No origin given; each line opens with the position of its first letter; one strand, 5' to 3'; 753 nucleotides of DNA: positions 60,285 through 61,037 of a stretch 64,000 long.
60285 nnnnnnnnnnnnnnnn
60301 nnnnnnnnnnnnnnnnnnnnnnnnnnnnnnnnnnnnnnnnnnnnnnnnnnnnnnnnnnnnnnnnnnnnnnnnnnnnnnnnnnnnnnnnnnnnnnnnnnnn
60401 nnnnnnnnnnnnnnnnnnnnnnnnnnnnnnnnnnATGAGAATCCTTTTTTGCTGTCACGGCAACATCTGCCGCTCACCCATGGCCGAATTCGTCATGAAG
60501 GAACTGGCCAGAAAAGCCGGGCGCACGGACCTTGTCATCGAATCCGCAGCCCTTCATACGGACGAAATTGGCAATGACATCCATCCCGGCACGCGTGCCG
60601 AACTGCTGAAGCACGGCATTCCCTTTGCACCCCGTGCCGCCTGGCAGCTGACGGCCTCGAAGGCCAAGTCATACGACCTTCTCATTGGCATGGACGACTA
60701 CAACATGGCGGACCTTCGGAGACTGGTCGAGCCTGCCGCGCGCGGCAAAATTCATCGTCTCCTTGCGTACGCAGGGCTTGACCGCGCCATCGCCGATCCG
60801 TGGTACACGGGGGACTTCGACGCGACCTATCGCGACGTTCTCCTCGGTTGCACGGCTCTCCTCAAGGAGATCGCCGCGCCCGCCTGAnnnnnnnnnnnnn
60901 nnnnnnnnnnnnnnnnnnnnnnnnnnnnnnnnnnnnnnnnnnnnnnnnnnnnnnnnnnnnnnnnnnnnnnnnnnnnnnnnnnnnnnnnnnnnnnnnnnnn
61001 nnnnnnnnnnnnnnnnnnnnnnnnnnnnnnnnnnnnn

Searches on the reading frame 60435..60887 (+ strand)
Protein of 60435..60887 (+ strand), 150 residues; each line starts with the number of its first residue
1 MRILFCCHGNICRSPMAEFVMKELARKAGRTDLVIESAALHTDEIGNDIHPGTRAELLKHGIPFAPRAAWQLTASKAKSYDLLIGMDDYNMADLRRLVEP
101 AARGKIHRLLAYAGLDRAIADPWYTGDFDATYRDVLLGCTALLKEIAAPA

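Call 13: search_protein_families(library=pfam, proteins=[window:60435-60887:+], max_evalue=0.01)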
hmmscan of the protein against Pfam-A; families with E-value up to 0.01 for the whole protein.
window:60435-60887:+ (150 aa): 1 family
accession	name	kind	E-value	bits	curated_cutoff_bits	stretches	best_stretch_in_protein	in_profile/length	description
PF01451.26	LMWPc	-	1.5e-27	97.1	23.2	1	3-142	1-143/144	Low molecular weight phosphotyrosine protein phosphatase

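Call 21: find_encoding_contigs(protein=window:60435-60887:+, flank=10000, max_places=10)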
Protein window:60435-60887:+ (150 aa): no gene with exactly this product is on record in the collection.
